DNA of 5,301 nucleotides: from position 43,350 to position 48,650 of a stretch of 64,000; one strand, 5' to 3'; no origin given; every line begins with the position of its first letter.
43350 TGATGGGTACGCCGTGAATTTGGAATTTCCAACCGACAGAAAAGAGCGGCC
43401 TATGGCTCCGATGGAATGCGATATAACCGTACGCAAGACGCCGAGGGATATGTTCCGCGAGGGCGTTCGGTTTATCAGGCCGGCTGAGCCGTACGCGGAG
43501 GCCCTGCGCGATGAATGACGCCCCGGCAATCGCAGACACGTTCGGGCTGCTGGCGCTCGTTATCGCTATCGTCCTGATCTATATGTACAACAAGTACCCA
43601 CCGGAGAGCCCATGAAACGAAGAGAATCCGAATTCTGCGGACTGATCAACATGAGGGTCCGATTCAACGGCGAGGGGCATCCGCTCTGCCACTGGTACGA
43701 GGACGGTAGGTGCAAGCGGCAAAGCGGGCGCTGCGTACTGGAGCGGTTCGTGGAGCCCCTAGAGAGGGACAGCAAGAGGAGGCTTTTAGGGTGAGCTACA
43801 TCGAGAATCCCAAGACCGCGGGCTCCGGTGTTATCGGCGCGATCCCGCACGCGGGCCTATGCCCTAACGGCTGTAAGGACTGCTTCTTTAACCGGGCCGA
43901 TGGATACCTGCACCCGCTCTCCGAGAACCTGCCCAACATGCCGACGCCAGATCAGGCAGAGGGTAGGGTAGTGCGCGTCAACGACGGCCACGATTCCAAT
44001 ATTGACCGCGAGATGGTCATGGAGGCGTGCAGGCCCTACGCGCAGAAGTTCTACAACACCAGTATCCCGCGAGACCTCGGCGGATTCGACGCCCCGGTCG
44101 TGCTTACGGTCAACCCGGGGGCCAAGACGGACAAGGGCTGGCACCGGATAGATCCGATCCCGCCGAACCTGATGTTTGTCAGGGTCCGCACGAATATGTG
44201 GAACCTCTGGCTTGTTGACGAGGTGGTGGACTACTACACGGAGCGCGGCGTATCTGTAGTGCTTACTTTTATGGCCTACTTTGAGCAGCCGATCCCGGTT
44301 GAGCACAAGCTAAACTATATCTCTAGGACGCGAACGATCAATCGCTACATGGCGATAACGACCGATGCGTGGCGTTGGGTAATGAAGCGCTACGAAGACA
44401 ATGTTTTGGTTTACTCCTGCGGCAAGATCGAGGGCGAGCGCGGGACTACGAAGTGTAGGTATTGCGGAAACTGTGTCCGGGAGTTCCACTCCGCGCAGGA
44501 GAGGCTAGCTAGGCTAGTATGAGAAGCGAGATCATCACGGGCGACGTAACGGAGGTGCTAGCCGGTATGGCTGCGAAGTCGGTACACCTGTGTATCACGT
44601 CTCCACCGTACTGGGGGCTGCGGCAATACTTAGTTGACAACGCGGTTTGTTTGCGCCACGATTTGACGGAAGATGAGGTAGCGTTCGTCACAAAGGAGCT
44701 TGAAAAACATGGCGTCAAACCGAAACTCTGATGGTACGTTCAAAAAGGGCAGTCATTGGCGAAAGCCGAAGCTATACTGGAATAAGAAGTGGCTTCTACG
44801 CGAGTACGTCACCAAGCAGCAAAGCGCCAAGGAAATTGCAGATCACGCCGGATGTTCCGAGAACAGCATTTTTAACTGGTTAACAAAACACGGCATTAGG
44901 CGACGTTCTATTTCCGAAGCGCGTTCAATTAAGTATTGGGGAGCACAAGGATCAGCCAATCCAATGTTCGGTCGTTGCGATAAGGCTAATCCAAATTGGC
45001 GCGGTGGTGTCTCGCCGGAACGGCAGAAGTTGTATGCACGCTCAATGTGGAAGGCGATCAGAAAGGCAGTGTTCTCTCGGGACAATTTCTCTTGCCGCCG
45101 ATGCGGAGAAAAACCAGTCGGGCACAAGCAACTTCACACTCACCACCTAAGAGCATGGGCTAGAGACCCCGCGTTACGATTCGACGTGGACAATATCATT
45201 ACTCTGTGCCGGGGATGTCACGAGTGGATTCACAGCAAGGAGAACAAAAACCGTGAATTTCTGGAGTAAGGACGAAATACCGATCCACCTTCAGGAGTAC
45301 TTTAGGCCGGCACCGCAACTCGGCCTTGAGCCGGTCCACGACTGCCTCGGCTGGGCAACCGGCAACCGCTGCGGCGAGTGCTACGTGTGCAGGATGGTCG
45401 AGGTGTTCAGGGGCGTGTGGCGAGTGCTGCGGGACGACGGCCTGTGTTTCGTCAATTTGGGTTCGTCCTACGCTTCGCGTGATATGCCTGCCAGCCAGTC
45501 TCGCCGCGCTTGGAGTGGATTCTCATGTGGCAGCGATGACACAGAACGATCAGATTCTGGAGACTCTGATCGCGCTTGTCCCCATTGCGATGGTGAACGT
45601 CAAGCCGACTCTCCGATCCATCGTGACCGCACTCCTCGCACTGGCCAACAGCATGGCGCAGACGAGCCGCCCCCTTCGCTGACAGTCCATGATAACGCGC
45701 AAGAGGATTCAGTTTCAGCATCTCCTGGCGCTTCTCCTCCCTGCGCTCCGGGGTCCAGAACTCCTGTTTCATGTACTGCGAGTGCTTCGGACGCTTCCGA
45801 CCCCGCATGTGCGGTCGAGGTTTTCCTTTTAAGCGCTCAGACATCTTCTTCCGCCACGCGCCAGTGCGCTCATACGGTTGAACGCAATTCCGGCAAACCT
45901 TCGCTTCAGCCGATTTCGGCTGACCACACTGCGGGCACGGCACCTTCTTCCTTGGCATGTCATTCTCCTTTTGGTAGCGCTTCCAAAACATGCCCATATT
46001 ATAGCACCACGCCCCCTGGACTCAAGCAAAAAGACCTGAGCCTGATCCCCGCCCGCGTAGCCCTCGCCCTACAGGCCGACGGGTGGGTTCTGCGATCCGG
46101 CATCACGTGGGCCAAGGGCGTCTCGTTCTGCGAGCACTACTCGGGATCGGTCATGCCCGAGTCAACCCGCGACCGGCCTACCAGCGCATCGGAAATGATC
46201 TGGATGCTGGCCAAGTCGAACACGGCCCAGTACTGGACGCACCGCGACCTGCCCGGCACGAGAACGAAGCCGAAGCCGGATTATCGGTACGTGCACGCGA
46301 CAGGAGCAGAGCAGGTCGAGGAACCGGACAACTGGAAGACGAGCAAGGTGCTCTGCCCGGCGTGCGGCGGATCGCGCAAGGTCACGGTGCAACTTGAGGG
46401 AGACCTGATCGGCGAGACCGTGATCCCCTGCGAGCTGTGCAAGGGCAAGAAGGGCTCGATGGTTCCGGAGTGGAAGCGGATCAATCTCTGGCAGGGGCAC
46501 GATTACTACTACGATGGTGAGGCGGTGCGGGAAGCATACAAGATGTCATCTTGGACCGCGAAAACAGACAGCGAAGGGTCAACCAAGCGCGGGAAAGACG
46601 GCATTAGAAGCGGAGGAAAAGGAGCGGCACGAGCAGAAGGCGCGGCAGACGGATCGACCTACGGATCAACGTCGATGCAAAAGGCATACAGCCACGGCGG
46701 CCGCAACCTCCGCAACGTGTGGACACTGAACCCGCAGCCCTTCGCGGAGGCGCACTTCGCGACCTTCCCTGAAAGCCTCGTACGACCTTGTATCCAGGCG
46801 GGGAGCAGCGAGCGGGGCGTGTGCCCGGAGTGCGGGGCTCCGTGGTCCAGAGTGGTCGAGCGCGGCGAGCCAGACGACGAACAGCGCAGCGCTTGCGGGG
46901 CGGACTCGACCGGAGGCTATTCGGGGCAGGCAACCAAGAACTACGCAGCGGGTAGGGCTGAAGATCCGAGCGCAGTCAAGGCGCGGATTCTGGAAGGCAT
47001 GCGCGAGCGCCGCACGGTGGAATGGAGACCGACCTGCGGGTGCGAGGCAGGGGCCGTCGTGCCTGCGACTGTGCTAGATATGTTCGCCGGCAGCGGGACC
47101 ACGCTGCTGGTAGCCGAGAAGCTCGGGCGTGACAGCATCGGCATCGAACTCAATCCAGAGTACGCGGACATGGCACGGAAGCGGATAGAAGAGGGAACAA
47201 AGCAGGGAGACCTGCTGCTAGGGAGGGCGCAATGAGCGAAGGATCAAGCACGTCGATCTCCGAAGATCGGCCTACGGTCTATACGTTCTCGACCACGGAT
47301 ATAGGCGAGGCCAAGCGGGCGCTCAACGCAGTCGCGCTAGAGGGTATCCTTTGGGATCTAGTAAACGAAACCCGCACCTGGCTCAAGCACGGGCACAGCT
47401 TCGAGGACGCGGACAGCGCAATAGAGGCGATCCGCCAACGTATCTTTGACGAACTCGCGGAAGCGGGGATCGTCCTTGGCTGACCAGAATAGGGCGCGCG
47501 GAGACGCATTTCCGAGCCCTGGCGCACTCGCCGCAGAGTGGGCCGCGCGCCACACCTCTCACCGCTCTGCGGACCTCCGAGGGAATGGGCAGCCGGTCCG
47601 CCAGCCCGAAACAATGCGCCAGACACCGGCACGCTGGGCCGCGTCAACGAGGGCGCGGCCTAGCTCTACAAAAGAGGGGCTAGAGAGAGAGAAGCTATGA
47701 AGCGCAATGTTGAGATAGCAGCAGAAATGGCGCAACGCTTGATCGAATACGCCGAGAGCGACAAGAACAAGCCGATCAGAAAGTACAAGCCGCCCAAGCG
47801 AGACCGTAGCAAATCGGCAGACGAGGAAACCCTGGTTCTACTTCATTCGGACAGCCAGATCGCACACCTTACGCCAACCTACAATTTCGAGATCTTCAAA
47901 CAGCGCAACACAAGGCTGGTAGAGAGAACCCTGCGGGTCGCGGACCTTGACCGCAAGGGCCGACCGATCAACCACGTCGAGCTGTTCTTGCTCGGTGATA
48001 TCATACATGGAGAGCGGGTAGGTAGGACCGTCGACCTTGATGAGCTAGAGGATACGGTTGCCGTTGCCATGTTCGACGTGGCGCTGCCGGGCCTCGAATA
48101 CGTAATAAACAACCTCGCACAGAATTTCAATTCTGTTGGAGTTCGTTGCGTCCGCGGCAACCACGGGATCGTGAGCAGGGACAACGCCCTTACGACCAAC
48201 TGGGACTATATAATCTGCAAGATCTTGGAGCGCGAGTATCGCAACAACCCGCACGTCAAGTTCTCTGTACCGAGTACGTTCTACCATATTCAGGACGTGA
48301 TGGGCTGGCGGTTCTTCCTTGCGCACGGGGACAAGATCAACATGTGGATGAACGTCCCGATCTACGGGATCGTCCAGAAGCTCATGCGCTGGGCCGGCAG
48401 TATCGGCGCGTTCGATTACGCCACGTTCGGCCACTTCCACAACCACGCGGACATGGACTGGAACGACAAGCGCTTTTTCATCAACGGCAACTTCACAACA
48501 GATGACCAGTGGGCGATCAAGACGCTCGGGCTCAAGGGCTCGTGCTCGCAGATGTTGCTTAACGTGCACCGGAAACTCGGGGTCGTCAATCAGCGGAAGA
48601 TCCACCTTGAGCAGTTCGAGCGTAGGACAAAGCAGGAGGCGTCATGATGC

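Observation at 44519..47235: DNA methyltransferase gene invaded by two HNH endonuclease cassettes: one splits it into pieces, the other is nested antisense while preserving the host reading frame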

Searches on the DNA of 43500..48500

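Call 4: search_rna_families(source=window, start=43500, end=48500, threshold=evalue, max_evalue=1)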
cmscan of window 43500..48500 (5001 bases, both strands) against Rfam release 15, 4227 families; matches with E-value up to 1: 0.
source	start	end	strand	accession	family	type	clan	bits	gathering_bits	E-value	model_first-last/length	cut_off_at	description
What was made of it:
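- There is no Rfam match at E <= 1 over 43500-48500 (call 4). There is no Rfam hit (call 4).
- Tried and rejected: Rfam scan at E <= 1 over 43500-48500: nothing (call 4).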

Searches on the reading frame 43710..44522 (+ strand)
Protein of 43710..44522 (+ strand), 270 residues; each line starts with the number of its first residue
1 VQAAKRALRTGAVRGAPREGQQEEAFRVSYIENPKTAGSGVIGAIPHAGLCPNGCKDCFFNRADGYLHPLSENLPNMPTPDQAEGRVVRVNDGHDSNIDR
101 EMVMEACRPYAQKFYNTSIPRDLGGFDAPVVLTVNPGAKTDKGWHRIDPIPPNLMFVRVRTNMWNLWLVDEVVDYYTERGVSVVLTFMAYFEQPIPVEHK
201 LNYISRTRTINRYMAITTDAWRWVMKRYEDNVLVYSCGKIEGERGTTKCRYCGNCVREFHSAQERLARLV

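Call 3: search_protein_families(library=pfam, proteins=[window:43710-44522:+], max_evalue=0.01)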
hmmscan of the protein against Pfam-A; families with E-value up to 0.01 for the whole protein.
window:43710-44522:+ (270 aa): 0 families

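Call 34: search_protein_families(library=phrogs, proteins=[window:43710-44522:+], max_evalue=0.00001)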
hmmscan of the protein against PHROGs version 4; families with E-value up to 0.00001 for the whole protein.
window:43710-44522:+ (270 aa): 0 families

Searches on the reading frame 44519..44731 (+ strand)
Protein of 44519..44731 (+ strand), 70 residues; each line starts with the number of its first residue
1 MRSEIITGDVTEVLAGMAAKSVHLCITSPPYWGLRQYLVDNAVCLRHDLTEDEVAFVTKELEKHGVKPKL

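Call 3: search_protein_families(library=pfam, proteins=[window:44519-44731:+], max_evalue=0.01)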
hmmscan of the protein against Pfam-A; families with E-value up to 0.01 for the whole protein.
window:44519-44731:+ (70 aa): 0 families

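Call 74: search_protein_representatives(protein=window:44519-44728:+)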
Query: 70 residues. Proteins with E-value up to 0.001 (for the whole library): 1645; up to 1e-10: 12; up to 1e-30: 0. The best 150 are listed.
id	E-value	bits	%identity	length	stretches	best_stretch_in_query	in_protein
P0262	3.7e-16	74.5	52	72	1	4-69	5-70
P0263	8.5e-15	70.2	59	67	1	3-66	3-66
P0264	4.3e-14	68.0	52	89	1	5-69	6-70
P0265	4.8e-14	67.8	49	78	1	3-69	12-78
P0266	6.7e-14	67.4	50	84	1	4-69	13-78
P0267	1.1e-13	66.7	55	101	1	4-69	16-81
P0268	2.0e-13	65.9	55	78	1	4-69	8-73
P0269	1.0e-12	63.7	49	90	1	4-68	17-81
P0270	3.4e-12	62.0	53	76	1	5-66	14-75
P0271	5.2e-12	61.4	48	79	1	4-69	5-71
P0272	1.7e-11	59.8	53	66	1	12-69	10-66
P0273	3.9e-11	58.7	52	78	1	2-68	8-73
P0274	1.4e-10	56.9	50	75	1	7-64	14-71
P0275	1.5e-10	56.8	49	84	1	4-70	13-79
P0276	2.4e-10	56.1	48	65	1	7-66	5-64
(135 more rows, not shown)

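Call 85: search_protein_families(library=ncbifam, proteins=[window:44519-44728:+], max_evalue=0.01)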
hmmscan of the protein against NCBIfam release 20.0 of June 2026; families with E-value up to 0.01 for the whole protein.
window:44519-44728:+ (70 aa): 0 families

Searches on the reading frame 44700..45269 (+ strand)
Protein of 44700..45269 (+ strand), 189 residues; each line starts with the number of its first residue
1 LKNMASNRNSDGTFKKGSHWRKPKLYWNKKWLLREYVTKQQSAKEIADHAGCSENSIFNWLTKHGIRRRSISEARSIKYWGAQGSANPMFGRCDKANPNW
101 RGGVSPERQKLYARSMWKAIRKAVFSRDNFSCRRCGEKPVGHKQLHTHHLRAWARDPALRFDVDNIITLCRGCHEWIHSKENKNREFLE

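Call 3: search_protein_families(library=pfam, proteins=[window:44700-45269:+], max_evalue=0.01)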
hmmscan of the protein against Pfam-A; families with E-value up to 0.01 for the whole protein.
window:44700-45269:+ (189 aa): 3 families
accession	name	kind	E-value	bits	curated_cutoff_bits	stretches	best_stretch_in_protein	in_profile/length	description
PF01844.29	HNH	-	2.3e-08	34.5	21.4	1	132-179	1-46/47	HNH endonuclease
PF05766.18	NinG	-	0.00014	22.2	25.4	1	111-180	74-142/193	Bacteriophage Lambda NinG protein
PF01527.26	HTH_Tnp_1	-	0.0047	17.6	24.1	0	32-65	15-48/75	Transposase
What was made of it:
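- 44709..45269 (+): HNH1, a sense-strand HNH endonuclease gene (186 aa) in a different frame. It overlaps the end of the N fragment and the start of the C fragment. SD AAGGAG at 44693-44698. Call 3 (PF01844 E = 2.3e-8, above cut-off).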

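Call 35: find_related_loci(query=window:44709-45266:+, collection=viral_contigs, flank=3000)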
Query window:44709-45266:+ (186 aa) in viral_contigs; peptide patterns used: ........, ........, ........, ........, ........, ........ (x = any residue, [..] = any of these).
3 stretches matched a pattern, but none encodes a relative of the query by tblastn (E <= 1e-3).
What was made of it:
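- Tried and rejected: HNH1 in IMG/VR by peptide patterns: nothing (call 35).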

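Call 36: search_dna_similar(query=window:44709-45266:+, collection=phages, mode=protein, max_rows=25, max_evalue=0.001)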
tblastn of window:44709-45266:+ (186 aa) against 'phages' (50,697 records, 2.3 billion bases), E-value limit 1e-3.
Records with a match: 599; places in all: 610; records where one place covers at least 80% of the query: 10.
Best place of each record, by identity: <60% 599.
By first word of the organism name: Staphylococcus 228; Streptococcus 103; Paenibacillus 68; Brucella 41; Bacillus 35; Lactobacillus 22; Listeria 17; Enterococcus 16; Vibrio 12; Clostridium 6; and 27 more.
By host as written in the record: Staphylococcus aureus 64; Paenibacillus larvae 39; - 35; Streptococcus thermophilus 34; Staphylococcus sp. 24; Paenibacillus larvae ATCC 9545 17; Brucella abortus S19 14; Bacillus cereus 11; and 217 more.
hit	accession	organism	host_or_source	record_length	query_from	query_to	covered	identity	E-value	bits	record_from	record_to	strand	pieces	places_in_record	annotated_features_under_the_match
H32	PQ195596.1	Leptolyngbya phage Dor1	Leptolyngbya boryana IU 594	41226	18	178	87%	30.2%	4e-4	46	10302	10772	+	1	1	HNH endonuclease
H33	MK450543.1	Natrialba phage PhiCh1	Natrialba magadii ATCC 43099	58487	12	171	86%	27.4%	1e-4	47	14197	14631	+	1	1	uncharacterized protein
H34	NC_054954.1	Natrialba phage PhiCh1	Natrialba magadii ATCC 43099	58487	12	171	86%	27.4%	1e-4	47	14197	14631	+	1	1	HNH endonuclease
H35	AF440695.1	Natrialba phage PhiCh1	-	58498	12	171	86%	27.4%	1e-4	47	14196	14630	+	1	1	unknown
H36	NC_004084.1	Natrialba phage PhiCh1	Natrialba magadii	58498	12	171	86%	27.4%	1e-4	47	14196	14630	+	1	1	HNH endonuclease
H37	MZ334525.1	Haloarcula tailed virus 2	Halorubrum sp.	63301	23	177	83%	27.8%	3e-9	61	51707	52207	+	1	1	HNH endonuclease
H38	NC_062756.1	Haloarcula tailed virus 2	Halorubrum sp.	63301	23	177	83%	27.8%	3e-9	61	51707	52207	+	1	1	HNH endonuclease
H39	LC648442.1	Staphylococcus phage vB_SsapH-Golestan-105-M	Staphylococcus saprophyticus 105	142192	28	176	80%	27.9%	8e-8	57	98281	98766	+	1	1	hypothetical protein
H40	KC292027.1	Halovirus HCTV-5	Haloarcula californiae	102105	23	171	80%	27.6%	2e-4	47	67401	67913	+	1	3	111: HNH protein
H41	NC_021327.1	Halovirus HCTV-5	Haloarcula californiae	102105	23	171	80%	27.6%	2e-4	47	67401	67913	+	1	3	111: HNH endonuclease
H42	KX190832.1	Bacillus phage vB_BtS_BMBtp13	Bacillus thuringiensis BGSC 4R1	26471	81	176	52%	37.4%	4e-8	57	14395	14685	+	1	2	HNH nuclease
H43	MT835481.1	Bacteriophage sp.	human fecal samples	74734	95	185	49%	39.4%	7e-12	69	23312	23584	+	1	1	record has no annotation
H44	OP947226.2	Ralstonia phage p2110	Ralstonia solanacearum strain Tb1546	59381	91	179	48%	38.9%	2e-7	56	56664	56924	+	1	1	hypothetical protein | terminase small subunit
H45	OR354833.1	Staphylococcus phage S-CoN_Ph10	Staphylococcus sp.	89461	92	176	46%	40.4%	6e-10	63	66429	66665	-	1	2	hypothetical protein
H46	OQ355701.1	Staphylococcus phage vB_SepS_BE22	Staphylococcus epidermidis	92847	92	176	46%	40.4%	6e-10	63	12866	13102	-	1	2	hypothetical protein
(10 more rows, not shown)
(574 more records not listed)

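Call 37: find_homologous_proteins(query=window:44709-45266:+)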
Query window:44709-45266:+ (186 aa): 21 proteins with E <= 0.001 among 65 candidates.
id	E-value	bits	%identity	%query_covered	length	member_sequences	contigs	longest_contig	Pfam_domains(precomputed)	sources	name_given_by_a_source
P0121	8.2e-127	439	100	100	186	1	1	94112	PF01844.30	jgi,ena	-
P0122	4.0e-87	309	68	100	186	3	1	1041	PF01844.30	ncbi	-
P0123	4.4e-78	280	62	100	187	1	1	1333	PF01844.30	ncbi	-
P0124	1.2e-65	239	56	97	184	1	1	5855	PF01844.30,PF05766.19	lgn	-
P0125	2.4e-65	238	55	99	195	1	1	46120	PF01844.30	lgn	-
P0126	3.5e-62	228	54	97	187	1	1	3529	PF01844.30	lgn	-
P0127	2.7e-54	202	49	98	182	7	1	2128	PF01844.30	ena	-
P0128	3.9e-54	201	52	97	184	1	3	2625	PF01844.30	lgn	-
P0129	6.4e-54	201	49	99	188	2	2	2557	PF01844.30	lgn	-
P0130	7.2e-54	201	51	94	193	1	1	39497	PF01844.30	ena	-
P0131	1.9e-52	196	50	97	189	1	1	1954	PF01844.30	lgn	-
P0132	4.4e-51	191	48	97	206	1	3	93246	PF01844.30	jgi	jgi:hypothetical protein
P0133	4.6e-45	172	41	100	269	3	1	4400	PF01844.30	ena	-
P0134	8.6e-45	171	65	61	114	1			-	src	-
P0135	1.7e-44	170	45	99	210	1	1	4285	-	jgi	jgi:hypothetical protein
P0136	1.6e-42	164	42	94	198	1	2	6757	PF01844.30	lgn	-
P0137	1.4e-35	141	54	65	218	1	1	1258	PF01844.30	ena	-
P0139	2.2e-24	104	35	87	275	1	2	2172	PF01844.30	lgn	-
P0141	1.7e-11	62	41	48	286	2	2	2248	PF06467.21,PF01844.30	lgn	-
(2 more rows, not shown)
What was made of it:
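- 44709..45269 (+): Call 37 (21 relatives).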

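Call 38: find_encoding_contigs(protein=P0125, flank=3000, max_places=2)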
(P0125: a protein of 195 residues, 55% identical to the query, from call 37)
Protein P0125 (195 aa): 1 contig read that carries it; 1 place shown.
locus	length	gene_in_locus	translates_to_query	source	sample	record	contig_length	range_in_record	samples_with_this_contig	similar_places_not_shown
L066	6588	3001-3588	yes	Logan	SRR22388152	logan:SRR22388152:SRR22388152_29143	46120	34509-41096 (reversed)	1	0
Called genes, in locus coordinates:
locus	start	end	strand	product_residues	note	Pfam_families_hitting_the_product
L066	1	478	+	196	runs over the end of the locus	-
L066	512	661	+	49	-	-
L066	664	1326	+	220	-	-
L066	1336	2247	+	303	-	-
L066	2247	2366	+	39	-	-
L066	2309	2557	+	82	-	-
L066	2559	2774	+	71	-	-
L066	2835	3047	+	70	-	-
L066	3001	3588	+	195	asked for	PF01844:HNH (weak)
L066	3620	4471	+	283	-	PF01555:N6_N4_Mtase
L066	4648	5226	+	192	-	-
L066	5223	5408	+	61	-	-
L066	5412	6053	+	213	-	-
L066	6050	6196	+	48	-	-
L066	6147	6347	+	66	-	-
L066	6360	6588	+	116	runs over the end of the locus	-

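Call 39: find_encoding_contigs(protein=P0124, flank=3000, max_places=2)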
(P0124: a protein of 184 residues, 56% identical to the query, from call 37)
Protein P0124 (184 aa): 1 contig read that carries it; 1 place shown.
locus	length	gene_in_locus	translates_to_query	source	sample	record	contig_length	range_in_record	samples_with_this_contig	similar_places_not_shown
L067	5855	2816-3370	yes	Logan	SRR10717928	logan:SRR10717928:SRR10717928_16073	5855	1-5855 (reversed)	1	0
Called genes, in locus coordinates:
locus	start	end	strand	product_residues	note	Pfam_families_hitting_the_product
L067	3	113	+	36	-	?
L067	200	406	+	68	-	PF14549:P22_Cro (weak), PF15943:YdaS_toxin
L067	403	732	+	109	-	-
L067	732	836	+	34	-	-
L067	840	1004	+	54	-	-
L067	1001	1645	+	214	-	PF10073:GapR_DNA-bd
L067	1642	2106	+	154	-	-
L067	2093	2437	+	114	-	-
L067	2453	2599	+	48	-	-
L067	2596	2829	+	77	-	-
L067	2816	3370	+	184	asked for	PF05766:NinG (weak), PF01844:HNH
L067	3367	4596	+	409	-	PF01555:N6_N4_Mtase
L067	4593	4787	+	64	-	-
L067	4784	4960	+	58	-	-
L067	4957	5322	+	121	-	-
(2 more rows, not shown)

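Call 40: find_encoding_contigs(protein=P0123, flank=3000, max_places=2)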
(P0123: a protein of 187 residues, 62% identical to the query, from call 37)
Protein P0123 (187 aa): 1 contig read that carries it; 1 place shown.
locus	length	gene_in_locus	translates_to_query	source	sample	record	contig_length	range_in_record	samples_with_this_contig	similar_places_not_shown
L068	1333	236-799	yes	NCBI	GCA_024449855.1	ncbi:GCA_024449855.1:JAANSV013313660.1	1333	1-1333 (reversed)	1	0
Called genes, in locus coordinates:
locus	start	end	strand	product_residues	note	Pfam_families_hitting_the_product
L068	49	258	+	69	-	-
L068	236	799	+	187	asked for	PF01844:HNH (weak)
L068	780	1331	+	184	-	?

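Call 41: find_encoding_contigs(protein=P0122, flank=3000, max_places=2)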
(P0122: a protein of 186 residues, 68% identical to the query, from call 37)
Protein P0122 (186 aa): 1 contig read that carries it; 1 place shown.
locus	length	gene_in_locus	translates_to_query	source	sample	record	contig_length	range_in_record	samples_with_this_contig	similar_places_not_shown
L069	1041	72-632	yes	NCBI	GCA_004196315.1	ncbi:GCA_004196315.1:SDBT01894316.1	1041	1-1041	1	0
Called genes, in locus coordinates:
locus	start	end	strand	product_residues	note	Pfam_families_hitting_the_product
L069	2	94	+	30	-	?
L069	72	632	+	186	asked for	PF01844:HNH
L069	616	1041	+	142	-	?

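Call 85: search_protein_families(library=ncbifam, proteins=[window:44709-45266:+], max_evalue=0.01)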
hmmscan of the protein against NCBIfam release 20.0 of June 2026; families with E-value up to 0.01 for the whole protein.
window:44709-45266:+ (186 aa): 2 families
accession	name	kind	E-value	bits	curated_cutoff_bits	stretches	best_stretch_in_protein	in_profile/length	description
NF040563.1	guided_IscB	equivalog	3.8e-08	32.8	175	1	115-180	182-241/314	RNA-guided endonuclease IscB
NF041791.1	anti-phage_ZorE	equivalog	0.002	17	600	1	112-172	191-248/358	type II Zorya anti-phage system protein ZorE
